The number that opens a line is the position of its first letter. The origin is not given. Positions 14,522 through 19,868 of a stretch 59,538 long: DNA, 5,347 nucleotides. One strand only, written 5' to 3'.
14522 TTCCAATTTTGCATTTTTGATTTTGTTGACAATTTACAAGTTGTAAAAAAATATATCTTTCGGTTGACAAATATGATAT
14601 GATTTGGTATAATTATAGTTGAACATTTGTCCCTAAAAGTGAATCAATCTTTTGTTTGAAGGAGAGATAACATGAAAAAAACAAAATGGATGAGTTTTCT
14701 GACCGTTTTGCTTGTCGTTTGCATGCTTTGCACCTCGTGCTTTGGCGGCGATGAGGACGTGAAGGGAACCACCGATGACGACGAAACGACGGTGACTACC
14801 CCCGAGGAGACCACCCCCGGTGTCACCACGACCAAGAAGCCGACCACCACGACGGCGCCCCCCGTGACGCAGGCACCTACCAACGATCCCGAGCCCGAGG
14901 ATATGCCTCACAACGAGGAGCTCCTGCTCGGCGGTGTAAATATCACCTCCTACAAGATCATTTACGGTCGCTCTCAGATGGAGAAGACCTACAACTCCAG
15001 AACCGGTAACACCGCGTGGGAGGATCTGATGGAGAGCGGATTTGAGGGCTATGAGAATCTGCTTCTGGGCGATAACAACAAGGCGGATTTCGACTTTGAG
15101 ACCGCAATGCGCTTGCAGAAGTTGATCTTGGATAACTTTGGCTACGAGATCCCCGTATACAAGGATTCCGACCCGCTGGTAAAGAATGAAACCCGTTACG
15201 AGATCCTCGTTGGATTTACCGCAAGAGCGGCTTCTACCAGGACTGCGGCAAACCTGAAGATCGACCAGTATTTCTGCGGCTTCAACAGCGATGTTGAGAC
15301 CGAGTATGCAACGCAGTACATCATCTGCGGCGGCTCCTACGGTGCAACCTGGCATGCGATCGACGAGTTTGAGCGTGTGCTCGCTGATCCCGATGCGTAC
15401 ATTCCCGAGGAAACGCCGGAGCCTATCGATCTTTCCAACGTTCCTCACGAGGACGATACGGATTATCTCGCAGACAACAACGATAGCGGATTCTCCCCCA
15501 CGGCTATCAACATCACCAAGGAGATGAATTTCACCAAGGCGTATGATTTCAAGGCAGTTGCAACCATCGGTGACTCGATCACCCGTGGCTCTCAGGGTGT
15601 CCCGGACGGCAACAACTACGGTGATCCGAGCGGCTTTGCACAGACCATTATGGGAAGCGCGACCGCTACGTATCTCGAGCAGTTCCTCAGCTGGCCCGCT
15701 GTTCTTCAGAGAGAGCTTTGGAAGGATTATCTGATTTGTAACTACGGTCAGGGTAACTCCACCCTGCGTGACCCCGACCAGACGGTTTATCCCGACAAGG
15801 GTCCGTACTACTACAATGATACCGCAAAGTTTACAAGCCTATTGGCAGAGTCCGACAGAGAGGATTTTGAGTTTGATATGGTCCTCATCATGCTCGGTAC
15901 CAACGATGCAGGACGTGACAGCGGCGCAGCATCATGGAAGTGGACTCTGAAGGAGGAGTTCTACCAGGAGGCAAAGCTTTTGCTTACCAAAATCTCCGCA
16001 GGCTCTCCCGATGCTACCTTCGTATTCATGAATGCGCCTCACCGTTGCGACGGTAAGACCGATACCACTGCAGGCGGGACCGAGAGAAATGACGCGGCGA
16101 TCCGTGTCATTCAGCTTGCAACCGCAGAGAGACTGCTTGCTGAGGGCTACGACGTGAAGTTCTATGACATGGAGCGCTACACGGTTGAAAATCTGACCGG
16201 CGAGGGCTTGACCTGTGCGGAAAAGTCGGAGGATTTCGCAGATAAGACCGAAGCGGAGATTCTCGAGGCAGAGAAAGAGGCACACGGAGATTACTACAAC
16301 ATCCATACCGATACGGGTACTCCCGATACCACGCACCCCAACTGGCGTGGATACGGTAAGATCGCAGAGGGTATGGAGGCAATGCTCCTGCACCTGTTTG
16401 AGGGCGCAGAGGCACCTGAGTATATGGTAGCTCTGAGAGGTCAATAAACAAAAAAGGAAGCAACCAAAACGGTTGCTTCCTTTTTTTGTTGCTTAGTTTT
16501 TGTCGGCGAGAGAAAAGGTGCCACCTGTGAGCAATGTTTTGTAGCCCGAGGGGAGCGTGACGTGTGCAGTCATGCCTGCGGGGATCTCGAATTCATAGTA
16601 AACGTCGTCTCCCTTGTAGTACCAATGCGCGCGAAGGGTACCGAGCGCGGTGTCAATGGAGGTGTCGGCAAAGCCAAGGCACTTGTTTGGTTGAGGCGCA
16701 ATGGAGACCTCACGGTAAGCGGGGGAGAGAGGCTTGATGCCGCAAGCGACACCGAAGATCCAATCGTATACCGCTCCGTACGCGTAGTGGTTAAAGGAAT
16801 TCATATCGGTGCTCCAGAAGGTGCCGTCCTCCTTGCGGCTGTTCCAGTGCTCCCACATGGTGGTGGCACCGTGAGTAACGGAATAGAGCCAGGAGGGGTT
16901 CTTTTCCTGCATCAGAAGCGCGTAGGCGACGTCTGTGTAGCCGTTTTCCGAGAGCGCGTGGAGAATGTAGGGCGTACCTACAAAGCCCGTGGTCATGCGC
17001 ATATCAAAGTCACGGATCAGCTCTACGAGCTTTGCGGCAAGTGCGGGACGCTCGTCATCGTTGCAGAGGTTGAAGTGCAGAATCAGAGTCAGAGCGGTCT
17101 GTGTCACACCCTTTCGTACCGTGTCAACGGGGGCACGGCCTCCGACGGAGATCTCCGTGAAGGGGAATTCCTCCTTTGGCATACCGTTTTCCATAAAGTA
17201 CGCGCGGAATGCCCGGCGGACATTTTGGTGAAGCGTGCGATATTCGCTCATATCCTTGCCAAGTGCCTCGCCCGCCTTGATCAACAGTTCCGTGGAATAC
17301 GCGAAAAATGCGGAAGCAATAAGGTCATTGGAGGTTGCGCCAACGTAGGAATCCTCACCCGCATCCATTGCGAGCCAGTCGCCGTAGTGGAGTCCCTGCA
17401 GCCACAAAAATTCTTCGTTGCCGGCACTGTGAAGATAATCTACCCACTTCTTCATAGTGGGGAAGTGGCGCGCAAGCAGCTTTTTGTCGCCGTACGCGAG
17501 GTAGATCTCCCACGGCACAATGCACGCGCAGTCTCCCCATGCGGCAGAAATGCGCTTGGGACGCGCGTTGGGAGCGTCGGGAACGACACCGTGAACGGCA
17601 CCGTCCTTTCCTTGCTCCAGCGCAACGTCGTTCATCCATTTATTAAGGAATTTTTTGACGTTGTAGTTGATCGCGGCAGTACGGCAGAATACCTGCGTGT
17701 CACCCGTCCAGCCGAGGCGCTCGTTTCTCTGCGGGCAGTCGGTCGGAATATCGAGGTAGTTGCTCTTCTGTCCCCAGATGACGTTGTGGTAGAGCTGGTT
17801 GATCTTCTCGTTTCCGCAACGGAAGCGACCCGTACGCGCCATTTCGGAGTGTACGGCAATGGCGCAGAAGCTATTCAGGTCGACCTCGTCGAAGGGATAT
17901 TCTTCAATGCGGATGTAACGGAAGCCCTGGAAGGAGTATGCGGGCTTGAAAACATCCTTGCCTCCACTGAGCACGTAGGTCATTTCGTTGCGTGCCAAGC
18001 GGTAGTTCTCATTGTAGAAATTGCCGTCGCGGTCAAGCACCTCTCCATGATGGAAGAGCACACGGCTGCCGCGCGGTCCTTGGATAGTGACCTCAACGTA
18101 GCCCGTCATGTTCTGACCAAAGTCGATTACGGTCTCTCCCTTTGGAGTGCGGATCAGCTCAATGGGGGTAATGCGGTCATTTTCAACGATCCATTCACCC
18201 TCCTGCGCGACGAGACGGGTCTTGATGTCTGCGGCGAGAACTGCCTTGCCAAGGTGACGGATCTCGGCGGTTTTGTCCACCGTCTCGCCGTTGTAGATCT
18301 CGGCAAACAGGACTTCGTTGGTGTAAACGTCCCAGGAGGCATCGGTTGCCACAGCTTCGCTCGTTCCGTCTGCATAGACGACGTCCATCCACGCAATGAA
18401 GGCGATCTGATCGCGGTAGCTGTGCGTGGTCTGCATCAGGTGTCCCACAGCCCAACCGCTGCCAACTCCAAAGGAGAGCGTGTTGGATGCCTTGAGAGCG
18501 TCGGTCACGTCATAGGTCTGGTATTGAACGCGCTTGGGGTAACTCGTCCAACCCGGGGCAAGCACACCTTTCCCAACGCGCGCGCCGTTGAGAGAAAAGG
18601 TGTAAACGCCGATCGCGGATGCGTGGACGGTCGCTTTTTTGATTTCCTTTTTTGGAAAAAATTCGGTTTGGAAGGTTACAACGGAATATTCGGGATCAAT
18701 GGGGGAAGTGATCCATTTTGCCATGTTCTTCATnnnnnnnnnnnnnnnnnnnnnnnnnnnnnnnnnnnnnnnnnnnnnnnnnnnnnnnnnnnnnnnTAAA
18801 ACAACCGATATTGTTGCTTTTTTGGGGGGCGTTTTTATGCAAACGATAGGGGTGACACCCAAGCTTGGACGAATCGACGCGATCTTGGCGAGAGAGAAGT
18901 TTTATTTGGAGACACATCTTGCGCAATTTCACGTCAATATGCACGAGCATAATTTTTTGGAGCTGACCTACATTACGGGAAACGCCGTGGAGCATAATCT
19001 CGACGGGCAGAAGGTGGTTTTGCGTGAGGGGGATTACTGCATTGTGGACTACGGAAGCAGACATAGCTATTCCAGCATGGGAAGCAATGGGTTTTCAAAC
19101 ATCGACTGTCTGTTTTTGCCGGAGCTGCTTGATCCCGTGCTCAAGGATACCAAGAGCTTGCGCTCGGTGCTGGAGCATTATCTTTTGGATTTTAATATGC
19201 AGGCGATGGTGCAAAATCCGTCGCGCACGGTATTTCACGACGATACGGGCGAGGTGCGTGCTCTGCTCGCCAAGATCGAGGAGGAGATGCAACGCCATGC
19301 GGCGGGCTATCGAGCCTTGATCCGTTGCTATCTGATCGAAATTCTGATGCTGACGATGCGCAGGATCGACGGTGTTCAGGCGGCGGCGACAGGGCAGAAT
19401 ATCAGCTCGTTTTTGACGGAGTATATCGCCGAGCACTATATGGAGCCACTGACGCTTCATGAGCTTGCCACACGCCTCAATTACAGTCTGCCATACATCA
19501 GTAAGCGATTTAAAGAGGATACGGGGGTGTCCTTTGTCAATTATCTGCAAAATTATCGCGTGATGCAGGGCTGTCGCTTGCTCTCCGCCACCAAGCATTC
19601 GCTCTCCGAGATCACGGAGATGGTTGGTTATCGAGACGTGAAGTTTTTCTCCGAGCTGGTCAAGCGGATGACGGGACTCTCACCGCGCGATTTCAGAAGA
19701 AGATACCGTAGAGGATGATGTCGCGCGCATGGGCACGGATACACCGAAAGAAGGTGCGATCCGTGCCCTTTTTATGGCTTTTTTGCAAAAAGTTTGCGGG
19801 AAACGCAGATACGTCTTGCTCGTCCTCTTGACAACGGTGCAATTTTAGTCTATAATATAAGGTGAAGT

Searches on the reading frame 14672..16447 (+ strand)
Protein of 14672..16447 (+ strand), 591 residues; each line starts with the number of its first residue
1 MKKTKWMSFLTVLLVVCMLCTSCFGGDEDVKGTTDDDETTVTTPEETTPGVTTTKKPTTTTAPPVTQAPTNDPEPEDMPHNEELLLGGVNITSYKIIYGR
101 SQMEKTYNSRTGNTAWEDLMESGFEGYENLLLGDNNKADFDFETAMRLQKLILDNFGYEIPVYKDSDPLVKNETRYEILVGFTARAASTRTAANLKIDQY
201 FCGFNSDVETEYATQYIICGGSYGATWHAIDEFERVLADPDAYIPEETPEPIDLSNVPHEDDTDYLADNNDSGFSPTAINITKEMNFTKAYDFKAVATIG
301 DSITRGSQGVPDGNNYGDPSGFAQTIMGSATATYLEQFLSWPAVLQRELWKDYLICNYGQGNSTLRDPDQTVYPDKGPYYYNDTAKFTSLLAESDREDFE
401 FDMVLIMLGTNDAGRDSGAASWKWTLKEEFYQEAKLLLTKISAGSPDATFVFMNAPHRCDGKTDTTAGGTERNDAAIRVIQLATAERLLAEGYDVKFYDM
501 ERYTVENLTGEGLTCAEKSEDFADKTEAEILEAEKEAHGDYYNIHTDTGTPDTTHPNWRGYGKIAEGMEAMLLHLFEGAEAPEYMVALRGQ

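Call 49: find_encoding_contigs(protein=window:14672-16447:+, flank=10000, max_places=1)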
Protein window:14672-16447:+ (591 aa): 3 contigs read that carry it; 1 place shown.
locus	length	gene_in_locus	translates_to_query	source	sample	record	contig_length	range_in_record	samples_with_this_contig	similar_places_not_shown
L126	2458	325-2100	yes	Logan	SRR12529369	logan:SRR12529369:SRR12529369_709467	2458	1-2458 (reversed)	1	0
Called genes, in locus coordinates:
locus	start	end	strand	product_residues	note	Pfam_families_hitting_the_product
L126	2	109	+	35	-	?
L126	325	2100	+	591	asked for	PF00657:Lipase_GDSL, PF13472:Lipase_GDSL_2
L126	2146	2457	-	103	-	?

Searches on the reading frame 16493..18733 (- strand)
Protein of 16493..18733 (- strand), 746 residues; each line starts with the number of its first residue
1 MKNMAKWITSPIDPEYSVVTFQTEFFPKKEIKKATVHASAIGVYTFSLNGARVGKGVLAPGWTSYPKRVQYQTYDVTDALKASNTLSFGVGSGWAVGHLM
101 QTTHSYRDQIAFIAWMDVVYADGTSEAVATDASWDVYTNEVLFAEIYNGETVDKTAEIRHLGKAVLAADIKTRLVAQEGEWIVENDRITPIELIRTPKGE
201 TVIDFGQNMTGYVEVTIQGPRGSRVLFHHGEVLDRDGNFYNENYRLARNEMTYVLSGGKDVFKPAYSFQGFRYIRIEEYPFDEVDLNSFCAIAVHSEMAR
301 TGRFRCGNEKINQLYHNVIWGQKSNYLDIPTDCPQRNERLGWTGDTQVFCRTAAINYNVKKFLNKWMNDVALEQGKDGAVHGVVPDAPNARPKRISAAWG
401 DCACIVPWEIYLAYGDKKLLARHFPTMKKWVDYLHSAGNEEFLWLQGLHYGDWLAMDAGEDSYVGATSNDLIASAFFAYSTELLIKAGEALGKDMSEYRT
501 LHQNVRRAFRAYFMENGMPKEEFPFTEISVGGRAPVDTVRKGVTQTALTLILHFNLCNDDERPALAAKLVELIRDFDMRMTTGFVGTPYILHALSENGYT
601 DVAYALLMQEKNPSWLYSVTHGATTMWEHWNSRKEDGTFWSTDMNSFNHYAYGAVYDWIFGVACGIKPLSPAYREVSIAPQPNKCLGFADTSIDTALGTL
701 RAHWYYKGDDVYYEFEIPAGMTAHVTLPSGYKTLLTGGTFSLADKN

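Call 51: search_protein_families(library=pfam, proteins=[window:16493-18733:-], max_evalue=0.001)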
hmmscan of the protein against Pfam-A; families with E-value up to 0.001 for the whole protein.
window:16493-18733:- (746 aa): 4 families
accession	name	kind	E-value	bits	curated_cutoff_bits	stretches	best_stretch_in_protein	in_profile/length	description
PF17389.8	Bac_rhamnosid6H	-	3.5e-108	362.3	24.5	1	300-660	2-336/339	Bacterial alpha-L-rhamnosidase 6 hairpin glycosidase domain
PF08531.16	Bac_rhamnosid_N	-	2.2e-40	138.7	25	1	29-161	1-137/172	Alpha-L-rhamnosidase N-terminal domain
PF05592.18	Bac_rhamnosid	-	1.3e-27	96.1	22.2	1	195-295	2-102/102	Bacterial alpha-L-rhamnosidase concanavalin-like domain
PF17390.7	Bac_rhamnosid_C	-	8.7e-15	54.7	22.1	1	665-734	1-70/78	Bacterial alpha-L-rhamnosidase C-terminal domain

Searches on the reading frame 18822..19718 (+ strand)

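Call 51: search_protein_families(library=pfam, proteins=[window:18822-19718:+], max_evalue=0.001)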
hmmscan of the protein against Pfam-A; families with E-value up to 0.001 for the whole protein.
window:18822-19718:+ (298 aa): 4 families
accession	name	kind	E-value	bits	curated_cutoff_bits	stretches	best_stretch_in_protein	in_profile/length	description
PF12833.13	HTH_18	-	1.2e-19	70.8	33.6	1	215-294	1-80/80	Helix-turn-helix domain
PF00165.29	HTH_AraC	-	3.2e-11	43.5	26.6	1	202-243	1-42/42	Bacterial regulatory helix-turn-helix proteins, AraC family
PF02311.25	AraC_binding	-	1.2e-08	35.3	21.1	1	28-175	6-135/135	AraC-like ligand binding domain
PF07883.17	Cupin_2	-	0.00016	21.7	27.2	1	40-87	15-60/70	Cupin domain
